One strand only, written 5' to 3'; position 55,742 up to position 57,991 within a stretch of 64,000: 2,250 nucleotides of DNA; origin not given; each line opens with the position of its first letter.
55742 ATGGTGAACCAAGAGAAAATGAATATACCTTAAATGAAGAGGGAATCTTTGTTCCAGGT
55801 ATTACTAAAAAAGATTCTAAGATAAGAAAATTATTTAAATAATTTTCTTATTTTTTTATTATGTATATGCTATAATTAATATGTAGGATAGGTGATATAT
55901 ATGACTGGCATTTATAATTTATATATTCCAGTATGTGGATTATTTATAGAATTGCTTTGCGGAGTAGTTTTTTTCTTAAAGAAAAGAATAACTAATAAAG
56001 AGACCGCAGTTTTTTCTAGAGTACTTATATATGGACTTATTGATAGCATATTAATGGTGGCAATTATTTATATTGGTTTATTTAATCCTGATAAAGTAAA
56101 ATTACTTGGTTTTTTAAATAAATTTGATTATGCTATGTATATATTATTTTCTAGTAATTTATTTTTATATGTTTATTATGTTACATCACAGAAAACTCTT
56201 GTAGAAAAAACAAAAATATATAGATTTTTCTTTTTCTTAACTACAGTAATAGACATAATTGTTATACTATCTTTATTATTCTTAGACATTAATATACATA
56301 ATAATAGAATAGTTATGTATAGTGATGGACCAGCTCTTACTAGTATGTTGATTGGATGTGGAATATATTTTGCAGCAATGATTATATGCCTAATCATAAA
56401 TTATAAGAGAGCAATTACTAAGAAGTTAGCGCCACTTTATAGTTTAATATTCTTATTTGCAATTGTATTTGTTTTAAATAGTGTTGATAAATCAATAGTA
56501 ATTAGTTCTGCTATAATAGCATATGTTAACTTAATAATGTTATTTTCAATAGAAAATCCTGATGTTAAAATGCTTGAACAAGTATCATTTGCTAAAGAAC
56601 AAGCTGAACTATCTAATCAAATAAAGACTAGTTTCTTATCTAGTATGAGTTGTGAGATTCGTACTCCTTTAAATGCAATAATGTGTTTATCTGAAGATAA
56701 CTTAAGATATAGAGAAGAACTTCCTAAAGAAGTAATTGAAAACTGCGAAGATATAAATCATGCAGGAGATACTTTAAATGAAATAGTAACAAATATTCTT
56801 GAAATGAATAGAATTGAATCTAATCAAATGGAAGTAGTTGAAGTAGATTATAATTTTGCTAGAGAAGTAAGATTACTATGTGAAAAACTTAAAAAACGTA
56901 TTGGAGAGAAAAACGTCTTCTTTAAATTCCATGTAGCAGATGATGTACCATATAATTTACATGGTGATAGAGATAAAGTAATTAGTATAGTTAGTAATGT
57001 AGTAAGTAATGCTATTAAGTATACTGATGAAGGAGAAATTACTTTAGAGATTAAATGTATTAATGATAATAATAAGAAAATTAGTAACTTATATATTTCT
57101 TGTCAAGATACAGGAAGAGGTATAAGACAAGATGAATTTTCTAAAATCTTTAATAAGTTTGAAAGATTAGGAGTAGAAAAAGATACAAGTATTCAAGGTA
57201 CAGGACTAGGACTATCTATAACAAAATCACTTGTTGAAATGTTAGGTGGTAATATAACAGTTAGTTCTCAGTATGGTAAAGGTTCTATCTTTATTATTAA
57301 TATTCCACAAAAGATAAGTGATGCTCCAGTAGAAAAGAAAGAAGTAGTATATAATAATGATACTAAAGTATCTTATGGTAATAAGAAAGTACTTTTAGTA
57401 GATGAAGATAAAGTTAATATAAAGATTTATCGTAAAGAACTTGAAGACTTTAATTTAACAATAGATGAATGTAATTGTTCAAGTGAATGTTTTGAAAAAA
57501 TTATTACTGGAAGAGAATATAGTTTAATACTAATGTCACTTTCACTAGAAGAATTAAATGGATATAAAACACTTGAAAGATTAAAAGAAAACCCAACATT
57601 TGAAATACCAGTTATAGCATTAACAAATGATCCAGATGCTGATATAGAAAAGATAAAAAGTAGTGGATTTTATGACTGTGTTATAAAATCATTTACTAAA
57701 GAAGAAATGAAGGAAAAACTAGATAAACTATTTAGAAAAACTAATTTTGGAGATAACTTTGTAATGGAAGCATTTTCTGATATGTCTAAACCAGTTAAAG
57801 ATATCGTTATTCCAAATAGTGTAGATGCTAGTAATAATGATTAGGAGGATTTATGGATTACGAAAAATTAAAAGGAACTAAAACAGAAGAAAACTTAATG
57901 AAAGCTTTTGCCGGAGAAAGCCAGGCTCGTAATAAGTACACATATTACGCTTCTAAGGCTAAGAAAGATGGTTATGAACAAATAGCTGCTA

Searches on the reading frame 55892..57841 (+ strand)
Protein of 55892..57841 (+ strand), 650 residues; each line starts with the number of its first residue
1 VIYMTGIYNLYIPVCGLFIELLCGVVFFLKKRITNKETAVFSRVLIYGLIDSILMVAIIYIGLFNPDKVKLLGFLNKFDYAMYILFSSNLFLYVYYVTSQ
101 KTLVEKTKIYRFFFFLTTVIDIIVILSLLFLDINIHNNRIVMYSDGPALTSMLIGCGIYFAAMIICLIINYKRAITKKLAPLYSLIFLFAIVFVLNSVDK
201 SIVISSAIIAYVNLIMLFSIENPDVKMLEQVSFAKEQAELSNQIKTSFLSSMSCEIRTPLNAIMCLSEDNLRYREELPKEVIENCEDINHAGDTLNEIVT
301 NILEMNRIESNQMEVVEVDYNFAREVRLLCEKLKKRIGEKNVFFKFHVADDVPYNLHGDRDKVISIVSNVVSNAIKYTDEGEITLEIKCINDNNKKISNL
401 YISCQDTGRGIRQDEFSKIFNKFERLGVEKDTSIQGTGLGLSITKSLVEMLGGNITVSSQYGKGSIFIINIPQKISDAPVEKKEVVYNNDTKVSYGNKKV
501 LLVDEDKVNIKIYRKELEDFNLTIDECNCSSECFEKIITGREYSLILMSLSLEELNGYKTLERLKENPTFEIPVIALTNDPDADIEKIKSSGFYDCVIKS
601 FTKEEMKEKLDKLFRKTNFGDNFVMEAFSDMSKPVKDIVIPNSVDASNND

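Call 78: search_protein_families(library=pfam, proteins=[window:55892-57841:+], max_evalue=0.00001)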
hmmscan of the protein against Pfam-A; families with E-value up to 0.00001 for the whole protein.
window:55892-57841:+ (650 aa): 3 families
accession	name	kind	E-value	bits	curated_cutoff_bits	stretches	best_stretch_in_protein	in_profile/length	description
PF02518.31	HATPase_c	-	1.7e-25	90.1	26.4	1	358-474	1-110/111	Histidine kinase-, DNA gyrase B-, and HSP90-like ATPase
PF00072.30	Response_reg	-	7.9e-15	55.4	30.2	1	500-610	1-110/111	Response regulator receiver domain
PF00512.31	HisKA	-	9e-08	32.5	26.9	1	245-310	2-65/66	His Kinase A (phospho-acceptor) domain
